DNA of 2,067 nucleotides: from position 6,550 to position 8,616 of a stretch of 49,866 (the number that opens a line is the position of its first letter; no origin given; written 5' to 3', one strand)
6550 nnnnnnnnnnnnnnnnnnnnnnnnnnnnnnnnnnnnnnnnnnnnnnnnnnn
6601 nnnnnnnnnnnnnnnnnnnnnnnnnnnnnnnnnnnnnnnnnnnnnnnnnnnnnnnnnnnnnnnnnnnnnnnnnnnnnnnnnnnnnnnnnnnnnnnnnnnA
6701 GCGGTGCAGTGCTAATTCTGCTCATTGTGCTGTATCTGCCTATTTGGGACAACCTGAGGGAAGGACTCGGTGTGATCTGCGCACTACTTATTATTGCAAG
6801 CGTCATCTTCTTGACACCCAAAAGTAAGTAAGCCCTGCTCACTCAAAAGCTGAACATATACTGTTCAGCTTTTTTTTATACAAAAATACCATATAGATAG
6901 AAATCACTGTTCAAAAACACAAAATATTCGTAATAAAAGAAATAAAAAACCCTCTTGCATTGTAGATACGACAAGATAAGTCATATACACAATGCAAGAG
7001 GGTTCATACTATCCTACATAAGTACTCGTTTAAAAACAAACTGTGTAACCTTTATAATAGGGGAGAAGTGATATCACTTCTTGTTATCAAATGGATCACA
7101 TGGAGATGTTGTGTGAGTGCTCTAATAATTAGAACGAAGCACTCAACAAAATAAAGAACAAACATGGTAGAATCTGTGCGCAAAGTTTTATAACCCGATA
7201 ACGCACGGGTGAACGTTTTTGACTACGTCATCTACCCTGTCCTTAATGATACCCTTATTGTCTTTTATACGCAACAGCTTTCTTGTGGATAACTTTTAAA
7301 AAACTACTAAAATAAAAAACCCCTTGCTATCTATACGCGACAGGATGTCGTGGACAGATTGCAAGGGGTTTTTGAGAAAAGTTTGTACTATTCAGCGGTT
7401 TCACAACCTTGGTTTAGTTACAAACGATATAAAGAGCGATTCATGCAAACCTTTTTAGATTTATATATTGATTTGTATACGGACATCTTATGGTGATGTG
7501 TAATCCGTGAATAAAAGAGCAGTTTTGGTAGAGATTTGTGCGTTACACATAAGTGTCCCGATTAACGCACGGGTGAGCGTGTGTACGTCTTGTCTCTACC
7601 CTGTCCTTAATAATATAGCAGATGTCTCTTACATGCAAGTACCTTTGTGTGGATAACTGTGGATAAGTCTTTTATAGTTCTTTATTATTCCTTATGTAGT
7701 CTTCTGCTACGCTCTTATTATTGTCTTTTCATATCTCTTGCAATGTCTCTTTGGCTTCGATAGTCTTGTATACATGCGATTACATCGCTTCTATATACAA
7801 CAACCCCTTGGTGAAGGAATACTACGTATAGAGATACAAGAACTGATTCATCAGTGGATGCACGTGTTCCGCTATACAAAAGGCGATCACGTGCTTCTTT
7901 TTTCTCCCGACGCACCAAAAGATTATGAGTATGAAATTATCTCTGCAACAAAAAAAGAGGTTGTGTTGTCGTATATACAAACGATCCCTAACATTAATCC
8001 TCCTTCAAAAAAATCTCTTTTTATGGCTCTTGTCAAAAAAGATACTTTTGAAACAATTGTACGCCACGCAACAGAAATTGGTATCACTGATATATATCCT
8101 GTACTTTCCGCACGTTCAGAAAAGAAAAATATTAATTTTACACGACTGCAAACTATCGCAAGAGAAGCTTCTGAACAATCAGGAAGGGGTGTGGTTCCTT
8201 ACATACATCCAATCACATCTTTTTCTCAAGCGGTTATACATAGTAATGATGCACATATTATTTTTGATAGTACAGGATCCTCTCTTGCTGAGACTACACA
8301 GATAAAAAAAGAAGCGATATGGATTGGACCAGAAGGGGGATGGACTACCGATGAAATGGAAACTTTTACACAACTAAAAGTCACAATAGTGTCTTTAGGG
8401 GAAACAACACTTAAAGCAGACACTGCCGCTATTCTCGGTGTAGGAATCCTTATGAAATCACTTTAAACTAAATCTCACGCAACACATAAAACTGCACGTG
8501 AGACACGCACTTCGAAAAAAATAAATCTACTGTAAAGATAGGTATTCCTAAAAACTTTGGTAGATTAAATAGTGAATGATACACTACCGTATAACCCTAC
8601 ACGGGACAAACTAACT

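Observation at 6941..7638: Two tandem paralogous promoter-to-terminator units with no ORF: candidate new ~300-nt structured RNA family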

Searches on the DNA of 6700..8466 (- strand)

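Call 5: search_rna_families(source=window, start=6700, end=7900, threshold=evalue, max_evalue=10, show_alignments=3)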
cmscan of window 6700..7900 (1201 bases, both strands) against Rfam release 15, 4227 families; matches with E-value up to 10: 16.
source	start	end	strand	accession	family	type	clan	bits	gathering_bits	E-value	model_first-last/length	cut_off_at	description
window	6937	7012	-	RF00962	mir-586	Gene; miRNA;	-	34.3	89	2.6e-05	1-87/87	no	mir-586 microRNA precursor family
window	7288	7414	+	RF00885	MIR821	Gene; miRNA;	-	24.5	249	0.041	1-275/275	no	MIR821 microRNA precursor family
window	6950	7002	+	RF00667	mir-33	Gene; miRNA;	-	23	50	0.019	1-69/69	no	mir-33 microRNA precursor family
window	7314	7483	-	RF01470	rli38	Gene; sRNA;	-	22.4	49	2.2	1-150/150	no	Listeria sRNA rli38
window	6950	7002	-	RF00667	mir-33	Gene; miRNA;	-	21.8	50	0.043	1-69/69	no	mir-33 microRNA precursor family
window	6840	6889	+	RF02433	SpF36_sRNA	Gene; sRNA;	-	21.7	48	3.5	1-51/51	no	Streptococcus sRNA SpF36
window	6937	7091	-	RF00558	L20_leader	Cis-reg; leader;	-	21.5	58.7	0.17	1-127/127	no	Ribosomal protein L20 leader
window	6939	7058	-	RF04312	trpB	Cis-reg;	-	21.5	59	3.3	1-107/107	no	trpB ncRNA motif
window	6784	6876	+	RF02728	HrrF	Gene; sRNA;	-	19.8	77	1.1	1-116/116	no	Haemophilus regulatory RNA responsive to iron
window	7313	7371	-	RF02968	DUF3800-IX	Gene; sRNA;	-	19.5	36.8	0.42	1-67/67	no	DUF3800-IX RNA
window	6935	7076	+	RF02698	Avalong_thermometer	Cis-reg; thermoregulator;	-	19.2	154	0.77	1-131/131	no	Avalong 5' UTR thermometer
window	7315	7373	-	RF04205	MIR2606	Gene; miRNA;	-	19.1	139.7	8.3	1-165/165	no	MIR2606 microRNA precursor family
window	7312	7390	-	RF02399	NsiR1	Gene; sRNA;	-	18.8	39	0.72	1-60/60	no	Nitrogen stress-induced RNA 1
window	6726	6999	-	RF01464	rliA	Gene; sRNA;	-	15.7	50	2.6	1-224/224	no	Listeria sRNA rliA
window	7779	7859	-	RF02301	TtnuCD25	Gene; snRNA; snoRNA; CD-box;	-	15.4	85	2.9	1-89/89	no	Tetrahymena snoRNA TtnuCD25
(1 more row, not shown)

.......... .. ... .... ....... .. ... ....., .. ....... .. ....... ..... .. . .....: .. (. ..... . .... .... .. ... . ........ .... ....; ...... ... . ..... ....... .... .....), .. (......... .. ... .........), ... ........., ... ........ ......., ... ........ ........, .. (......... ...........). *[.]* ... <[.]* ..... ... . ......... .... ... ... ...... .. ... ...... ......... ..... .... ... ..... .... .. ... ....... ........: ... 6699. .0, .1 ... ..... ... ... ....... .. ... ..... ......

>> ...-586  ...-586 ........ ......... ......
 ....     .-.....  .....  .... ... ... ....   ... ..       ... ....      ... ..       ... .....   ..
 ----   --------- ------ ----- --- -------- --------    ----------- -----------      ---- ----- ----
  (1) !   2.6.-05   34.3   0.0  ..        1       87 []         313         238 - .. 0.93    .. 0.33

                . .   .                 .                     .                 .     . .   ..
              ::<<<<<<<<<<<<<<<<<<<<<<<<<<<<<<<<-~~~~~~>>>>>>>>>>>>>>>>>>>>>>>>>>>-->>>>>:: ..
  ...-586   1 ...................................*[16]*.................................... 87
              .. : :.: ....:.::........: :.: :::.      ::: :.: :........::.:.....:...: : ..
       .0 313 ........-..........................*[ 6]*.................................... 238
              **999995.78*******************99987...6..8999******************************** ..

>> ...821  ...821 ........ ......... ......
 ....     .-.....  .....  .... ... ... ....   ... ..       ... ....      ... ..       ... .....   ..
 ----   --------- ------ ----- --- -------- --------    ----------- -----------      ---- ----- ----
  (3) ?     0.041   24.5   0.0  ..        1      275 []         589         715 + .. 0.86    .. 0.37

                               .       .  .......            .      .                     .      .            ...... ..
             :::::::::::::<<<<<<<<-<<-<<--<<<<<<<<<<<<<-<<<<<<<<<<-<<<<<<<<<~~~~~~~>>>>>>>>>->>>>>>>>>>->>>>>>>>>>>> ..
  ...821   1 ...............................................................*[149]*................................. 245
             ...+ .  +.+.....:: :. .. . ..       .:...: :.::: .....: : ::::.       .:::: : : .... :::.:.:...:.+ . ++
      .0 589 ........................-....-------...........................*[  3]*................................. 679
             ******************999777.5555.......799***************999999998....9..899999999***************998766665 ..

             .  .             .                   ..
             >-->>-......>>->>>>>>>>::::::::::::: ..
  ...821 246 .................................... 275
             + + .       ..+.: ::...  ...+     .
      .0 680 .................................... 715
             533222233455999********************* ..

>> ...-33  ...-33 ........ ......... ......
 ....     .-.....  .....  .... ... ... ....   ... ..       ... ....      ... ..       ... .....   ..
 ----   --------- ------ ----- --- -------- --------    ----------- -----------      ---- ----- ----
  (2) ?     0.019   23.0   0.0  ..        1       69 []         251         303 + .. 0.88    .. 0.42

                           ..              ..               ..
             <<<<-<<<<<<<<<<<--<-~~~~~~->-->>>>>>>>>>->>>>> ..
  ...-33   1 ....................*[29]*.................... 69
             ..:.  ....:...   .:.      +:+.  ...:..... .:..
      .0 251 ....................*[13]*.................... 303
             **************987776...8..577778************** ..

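Call 48: build_rna_model(alignment_id=A3, structure=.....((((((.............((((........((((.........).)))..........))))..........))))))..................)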
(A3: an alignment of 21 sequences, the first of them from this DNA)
Model R1 built from alignment A3 (21 sequences, 102 columns); structure: as given.
model positions 92; base pairs 14; branch points 0; effective number of sequences 2.75; information 0.62 bits per position. Calibrated on 0.2 Mb of random sequence (short: E-values are rough).
structure used (alignment columns):
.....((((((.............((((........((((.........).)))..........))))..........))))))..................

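Call 49: search_with_rna_model(model_id=R1, sources=[window, L003, L007, L008, L009, L012, L017, L021, L022, L023, L024, L025, L026, L028, L029, L030, L013, L015, L016, L018, L019, L020, L027], max_evalue=1, make_alignment=true)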
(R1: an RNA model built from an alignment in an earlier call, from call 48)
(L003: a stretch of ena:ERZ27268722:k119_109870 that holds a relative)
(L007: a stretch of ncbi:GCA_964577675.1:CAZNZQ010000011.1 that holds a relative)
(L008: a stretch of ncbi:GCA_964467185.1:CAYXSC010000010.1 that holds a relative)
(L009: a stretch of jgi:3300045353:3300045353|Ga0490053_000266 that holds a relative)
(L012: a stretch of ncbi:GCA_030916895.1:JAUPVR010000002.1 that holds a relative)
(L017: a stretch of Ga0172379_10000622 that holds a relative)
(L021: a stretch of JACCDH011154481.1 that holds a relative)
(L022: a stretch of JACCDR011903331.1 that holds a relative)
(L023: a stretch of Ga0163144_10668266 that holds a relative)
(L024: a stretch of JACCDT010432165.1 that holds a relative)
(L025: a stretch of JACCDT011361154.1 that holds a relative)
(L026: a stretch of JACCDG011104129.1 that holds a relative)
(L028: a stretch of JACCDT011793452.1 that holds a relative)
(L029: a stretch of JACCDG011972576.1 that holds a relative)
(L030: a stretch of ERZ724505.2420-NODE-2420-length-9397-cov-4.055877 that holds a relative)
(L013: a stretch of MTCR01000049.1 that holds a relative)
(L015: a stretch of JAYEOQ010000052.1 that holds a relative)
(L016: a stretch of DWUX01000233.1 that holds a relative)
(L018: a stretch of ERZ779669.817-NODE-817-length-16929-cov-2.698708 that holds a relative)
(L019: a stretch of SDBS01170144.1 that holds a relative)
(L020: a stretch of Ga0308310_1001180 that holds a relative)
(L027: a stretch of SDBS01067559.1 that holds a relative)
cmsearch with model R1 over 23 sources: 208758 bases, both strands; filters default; matches with E-value up to 1: 28.
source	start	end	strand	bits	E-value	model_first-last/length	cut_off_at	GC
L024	6825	6915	+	101.8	1.3e-26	1-92/92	no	0.45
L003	3762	3852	-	99.9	4.7e-26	1-92/92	no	0.48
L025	1280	1371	+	99.6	5.9e-26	1-92/92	no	0.41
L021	1137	1226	+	97.5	2.4e-25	1-92/92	no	0.48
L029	8341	8434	+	96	6.3e-25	1-92/92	no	0.46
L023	742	831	-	95.4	9.7e-25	1-92/92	no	0.47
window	7151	7241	-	92.1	8.6e-24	1-92/92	no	0.42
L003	3201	3292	-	89.4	5.4e-23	1-92/92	no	0.53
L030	2016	2108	+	85.3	8.4e-22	1-92/92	no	0.48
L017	4294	4383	-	85.3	8.5e-22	1-92/92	no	0.43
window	7512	7605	-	81.6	1e-20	1-92/92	no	0.47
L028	5237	5330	-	80.4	2.2e-20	1-92/92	no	0.52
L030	1389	1483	+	79.7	3.5e-20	1-92/92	no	0.53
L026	13972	14065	-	78.4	8.7e-20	1-92/92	no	0.52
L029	8862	8953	+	72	6.1e-18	1-92/92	no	0.46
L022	1820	1912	+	71.7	7.6e-18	1-92/92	no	0.46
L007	3760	3852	-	71.2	1.1e-17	1-92/92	no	0.53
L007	3289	3381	-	70.9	1.3e-17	1-92/92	no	0.53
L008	3750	3841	-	70.3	1.9e-17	1-92/92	no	0.53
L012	3767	3854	-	62.3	4.3e-15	1-92/92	no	0.49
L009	3763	3853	-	56.3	2.3e-13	1-92/92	no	0.48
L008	3260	3357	-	54.1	1e-12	1-92/92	no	0.51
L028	4699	4795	-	51.5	5.9e-12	1-92/92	no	0.51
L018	6747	6826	+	25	0.00031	1-92/92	no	0.39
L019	1488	1589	+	22.8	0.0014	1-92/92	no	0.42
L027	364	465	-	22.4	0.0017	1-92/92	no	0.41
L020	5284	5386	+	21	0.0045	1-92/92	no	0.66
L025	1285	1355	-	13.6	0.64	6-77/92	no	0.44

Alignment A4: 28 matches aligned to the model, 171 columns, each read 5' to 3' on its own strand. Consensus structure (alignment columns), stored with it:
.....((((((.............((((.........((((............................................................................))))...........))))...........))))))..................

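Call 50: search_with_rna_model(model_id=R1, sources=[window, L003, L007, L008, L009, L012, L017, L021, L022, L023, L024, L025, L026, L028, L029, L030], max_evalue=1e-8, make_alignment=true)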
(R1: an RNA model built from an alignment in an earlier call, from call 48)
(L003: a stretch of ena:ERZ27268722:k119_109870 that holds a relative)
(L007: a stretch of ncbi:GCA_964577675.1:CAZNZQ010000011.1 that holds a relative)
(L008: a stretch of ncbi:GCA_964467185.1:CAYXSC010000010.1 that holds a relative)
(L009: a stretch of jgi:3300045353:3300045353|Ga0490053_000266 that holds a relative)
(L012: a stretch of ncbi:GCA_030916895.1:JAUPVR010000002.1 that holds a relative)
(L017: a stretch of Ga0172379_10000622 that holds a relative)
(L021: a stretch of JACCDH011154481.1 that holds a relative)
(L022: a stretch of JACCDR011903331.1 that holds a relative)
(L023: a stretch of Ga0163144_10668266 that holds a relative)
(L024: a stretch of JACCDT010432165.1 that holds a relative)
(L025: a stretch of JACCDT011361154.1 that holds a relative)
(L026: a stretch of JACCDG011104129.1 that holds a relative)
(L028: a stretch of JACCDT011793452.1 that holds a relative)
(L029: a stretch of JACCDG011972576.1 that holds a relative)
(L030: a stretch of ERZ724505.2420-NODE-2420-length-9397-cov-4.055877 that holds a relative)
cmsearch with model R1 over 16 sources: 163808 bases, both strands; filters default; matches with E-value up to 1e-8: 23.
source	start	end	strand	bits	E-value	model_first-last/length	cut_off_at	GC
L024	6825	6915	+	101.8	1e-26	1-92/92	no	0.45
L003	3762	3852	-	99.9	3.7e-26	1-92/92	no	0.48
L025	1280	1371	+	99.6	4.6e-26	1-92/92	no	0.41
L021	1137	1226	+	97.5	1.9e-25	1-92/92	no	0.48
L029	8341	8434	+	96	4.9e-25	1-92/92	no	0.46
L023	742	831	-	95.4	7.6e-25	1-92/92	no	0.47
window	7151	7241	-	92.1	6.8e-24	1-92/92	no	0.42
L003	3201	3292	-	89.4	4.2e-23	1-92/92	no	0.53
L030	2016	2108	+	85.3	6.6e-22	1-92/92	no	0.48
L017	4294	4383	-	85.3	6.6e-22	1-92/92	no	0.43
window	7512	7605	-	81.6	8e-21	1-92/92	no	0.47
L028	5237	5330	-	80.4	1.8e-20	1-92/92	no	0.52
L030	1389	1483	+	79.7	2.7e-20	1-92/92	no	0.53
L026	13972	14065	-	78.4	6.8e-20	1-92/92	no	0.52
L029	8862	8953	+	72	4.8e-18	1-92/92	no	0.46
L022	1820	1912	+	71.7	6e-18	1-92/92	no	0.46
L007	3760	3852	-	71.2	8.4e-18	1-92/92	no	0.53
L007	3289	3381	-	70.9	1e-17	1-92/92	no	0.53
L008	3750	3841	-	70.3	1.5e-17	1-92/92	no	0.53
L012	3767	3854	-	62.3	3.4e-15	1-92/92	no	0.49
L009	3763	3853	-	56.3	1.8e-13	1-92/92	no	0.48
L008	3260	3357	-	54.1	8.2e-13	1-92/92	no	0.51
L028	4699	4795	-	51.5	4.6e-12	1-92/92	no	0.51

Alignment A5: 23 matches aligned to the model, 105 columns, each read 5' to 3' on its own strand. Consensus structure (alignment columns), stored with it:
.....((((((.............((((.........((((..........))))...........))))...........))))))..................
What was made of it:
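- The covariance model scores true units at 51-102 bits and chance pattern hits at 21-25 bits (calls 49, 50).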

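Call 70: search_rna_families(sources=[L003, L007, L008, L009, L012, L017, L024, L025, L028, L029, L030], threshold=gathering)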
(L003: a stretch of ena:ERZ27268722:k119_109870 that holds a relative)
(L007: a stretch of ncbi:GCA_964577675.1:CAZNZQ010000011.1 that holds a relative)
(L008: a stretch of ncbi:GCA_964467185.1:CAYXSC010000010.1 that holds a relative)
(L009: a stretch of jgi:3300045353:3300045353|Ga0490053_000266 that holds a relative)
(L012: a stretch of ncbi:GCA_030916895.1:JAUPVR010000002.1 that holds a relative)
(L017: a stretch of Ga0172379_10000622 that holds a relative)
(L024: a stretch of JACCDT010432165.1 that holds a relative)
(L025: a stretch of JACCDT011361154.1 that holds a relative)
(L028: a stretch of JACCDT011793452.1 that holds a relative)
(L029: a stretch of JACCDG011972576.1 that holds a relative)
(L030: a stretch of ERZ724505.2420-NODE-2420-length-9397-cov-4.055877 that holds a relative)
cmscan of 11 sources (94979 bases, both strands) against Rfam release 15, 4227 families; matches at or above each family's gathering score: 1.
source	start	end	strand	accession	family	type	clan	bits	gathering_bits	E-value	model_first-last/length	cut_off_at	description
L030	9009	9079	-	RF00005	tRNA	Gene; tRNA;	CL00001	70.8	29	2.8e-13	1-71/71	no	tRNA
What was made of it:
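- On Any described RNA family (Rfam 15): Only a tRNA in 95 kb of related loci (call 70).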

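Call 71: search_rna_families(source=L012, start=3520, end=4000, threshold=evalue, max_evalue=10)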
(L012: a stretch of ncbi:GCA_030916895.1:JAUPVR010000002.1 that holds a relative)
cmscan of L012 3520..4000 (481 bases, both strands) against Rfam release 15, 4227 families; matches with E-value up to 10: 19.
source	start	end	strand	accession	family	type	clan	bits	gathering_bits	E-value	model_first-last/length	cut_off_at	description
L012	3528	3663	-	RF01774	rpsL_ricks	Cis-reg; leader;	-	29.2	60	0.23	1-131/131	no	Rickettsia rpsL leader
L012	3539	3608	+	RF02527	SSRC38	Gene; sRNA;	-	26.3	80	0.013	1-166/166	no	Streptococcus sRNA SSRC38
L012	3599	3728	-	RF01859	Phe_leader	Cis-reg; leader;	-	25.6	55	0.041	1-125/125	no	Phenylalanine leader peptide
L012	3580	3665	+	RF02319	TtnuHACA12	Gene; snRNA; snoRNA; HACA-box;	-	23.6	80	0.42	1-131/131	no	Tetrahymena snoRNA TtnuHACA12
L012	3535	3658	-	RF04184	BTnc060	Gene; sRNA;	-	22.3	228.9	0.28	1-213/213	no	Bacteroides sRNA BTnc060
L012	3565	3668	+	RF02414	rli60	Gene; sRNA;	-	19.2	60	5.5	1-191/191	no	Listeria sRNA rli60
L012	3593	3655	+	RF01480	rli52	Cis-reg;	-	18.6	70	3.2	1-95/95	no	Listeria sRNA rli52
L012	3602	3665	-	RF01910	mir-511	Gene; miRNA;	CL00140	17.3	80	0.85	1-81/81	no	mir-511 microRNA precursor family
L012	3586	3703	-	RF02621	BSnc120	Gene; sRNA;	-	17.2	114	0.5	1-88/88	no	Brucella sRNA 120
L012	3601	3675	-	RF02399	NsiR1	Gene; sRNA;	-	17.2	39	0.73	1-60/60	no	Nitrogen stress-induced RNA 1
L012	3520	3591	-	RF01291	SNORD97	Gene; snRNA; snoRNA; CD-box;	-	17.1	45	2.3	1-76/142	3'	Small nucleolar RNA SNORD97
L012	3607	3663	+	RF03338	MIR4416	Gene; miRNA;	-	16.7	70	0.58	1-147/147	no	MIR4416 microRNA precursor family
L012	3579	3660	+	RF01459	rliE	Gene; sRNA;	-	16.7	90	2.6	1-222/222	no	Listeria sRNA rliE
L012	3657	3724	-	RF02119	FTX_1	Gene; lncRNA;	-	16.6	50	0.88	1-71/71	no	FTX transcript, XIST regulator conserved region 1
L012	3520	3570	+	RF02869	ncS025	Gene; sRNA;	-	15.7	46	2.8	34-85/85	5'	Burkholderia sRNA 25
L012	3520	3578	+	RF00519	suhB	Gene; sRNA;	CL00108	15.4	41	1.3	21-77/77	5'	Makes More Granules Regulator RNA (mmgR)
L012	3523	3573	+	RF02066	STnc320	Gene; sRNA;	-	14.3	50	6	8-55/55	no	Salmonella enterica sRNA STnc320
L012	3582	3759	-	RF01459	rliE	Gene; sRNA;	-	14.2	90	8.2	1-222/222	no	Listeria sRNA rliE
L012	3605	3663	-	RF03246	MIR1515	Gene; miRNA;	-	13.9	140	6.3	1-137/137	no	MIR1515 microRNA precursor family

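Call 75: search_with_rna_model(model_id=R1, sources=[L031, L032, L033], max_evalue=10, filters=off, show_alignments=3)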
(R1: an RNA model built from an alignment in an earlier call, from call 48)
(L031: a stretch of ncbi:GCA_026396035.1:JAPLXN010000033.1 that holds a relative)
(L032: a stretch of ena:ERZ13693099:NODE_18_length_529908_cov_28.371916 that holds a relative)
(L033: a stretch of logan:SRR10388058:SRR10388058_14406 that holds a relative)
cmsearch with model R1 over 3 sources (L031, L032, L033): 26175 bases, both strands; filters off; matches with E-value up to 10: 23.
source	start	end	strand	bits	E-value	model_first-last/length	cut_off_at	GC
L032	3762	3855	-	42.8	2.4e-10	1-92/92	no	0.5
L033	3768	3854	-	27.3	8.4e-06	1-92/92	no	0.43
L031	3772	3813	-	14.3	0.049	21-64/92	no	0.36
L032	6958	7008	+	13.4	0.093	1-92/92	no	0.45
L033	6111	6197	+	12.8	0.13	1-92/92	no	0.45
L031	7320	7377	+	11.5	0.32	1-92/92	no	0.29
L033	7688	7755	+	9.9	0.94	1-92/92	no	0.5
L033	8192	8208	-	9.7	1.1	1-92/92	no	0.47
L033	7328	7342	+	9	1.7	1-92/92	no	0.4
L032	2184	2202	-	8.1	3.3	1-92/92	no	0.26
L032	7959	7997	-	7.9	3.8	1-92/92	no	0.49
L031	1038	1110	-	7.8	4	1-92/92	no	0.29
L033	7379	7441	-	7.7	4.2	1-92/92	no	0.41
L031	8356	8402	+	7.6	4.5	1-92/92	no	0.32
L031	8305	8356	-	7.5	4.9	1-92/92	no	0.33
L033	7758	7772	-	7.2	5.8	1-92/92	no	0.6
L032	1799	1847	-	7.1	6.1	1-92/92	no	0.53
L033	570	587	-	7.1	6.3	1-92/92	no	0.33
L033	6989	7019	+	6.8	7.7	1-92/92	no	0.45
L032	6532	6575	+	6.8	7.8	1-92/92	no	0.34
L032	4064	4138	+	6.6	8.7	1-92/92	no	0.44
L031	628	687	-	6.5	9.1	1-92/92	no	0.38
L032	4103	4120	-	6.5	9.3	33-50/92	no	0.44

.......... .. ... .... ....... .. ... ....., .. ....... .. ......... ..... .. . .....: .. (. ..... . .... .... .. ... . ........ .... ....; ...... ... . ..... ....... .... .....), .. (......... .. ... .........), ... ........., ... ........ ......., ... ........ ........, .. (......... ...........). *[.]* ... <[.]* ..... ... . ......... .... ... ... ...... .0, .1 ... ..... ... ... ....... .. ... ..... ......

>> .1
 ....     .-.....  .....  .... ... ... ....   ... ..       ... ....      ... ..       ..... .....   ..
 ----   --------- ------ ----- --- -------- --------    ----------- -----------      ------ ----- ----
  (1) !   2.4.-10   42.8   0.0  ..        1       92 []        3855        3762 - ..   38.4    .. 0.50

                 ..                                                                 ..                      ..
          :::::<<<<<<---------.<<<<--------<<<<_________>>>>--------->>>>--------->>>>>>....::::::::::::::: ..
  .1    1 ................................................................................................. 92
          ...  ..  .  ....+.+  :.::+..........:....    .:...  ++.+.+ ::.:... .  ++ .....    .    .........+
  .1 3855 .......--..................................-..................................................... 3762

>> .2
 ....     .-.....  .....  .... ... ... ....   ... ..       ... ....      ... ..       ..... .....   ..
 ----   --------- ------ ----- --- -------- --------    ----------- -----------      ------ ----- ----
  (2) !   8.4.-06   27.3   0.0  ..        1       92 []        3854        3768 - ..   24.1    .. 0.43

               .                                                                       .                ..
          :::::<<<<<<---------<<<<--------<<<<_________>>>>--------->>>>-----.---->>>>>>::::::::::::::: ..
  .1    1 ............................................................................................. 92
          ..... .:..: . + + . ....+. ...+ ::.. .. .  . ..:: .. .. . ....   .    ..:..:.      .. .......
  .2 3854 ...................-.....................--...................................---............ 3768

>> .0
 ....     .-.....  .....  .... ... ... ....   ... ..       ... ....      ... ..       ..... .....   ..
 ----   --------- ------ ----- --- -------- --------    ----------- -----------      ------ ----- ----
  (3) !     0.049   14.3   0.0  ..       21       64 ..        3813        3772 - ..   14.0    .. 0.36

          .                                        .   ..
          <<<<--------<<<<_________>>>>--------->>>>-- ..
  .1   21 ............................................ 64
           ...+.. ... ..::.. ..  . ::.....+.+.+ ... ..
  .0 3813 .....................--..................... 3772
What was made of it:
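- Distant members score 14-43 bits at the syntenic spot (call 75).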

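Call 93: search_dna_similar(query=window:6935-7700:-, collection=plasmids, mode=distant, max_rows=5)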
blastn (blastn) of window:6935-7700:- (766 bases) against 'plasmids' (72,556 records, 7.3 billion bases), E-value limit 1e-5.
No match.
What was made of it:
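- No similarity to plasmids (call 93).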

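Call 94: search_dna_similar(query=window:6935-7700:-, collection=phages, mode=distant, max_rows=5)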
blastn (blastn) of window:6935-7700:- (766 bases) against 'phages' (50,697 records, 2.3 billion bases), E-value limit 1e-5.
No match.
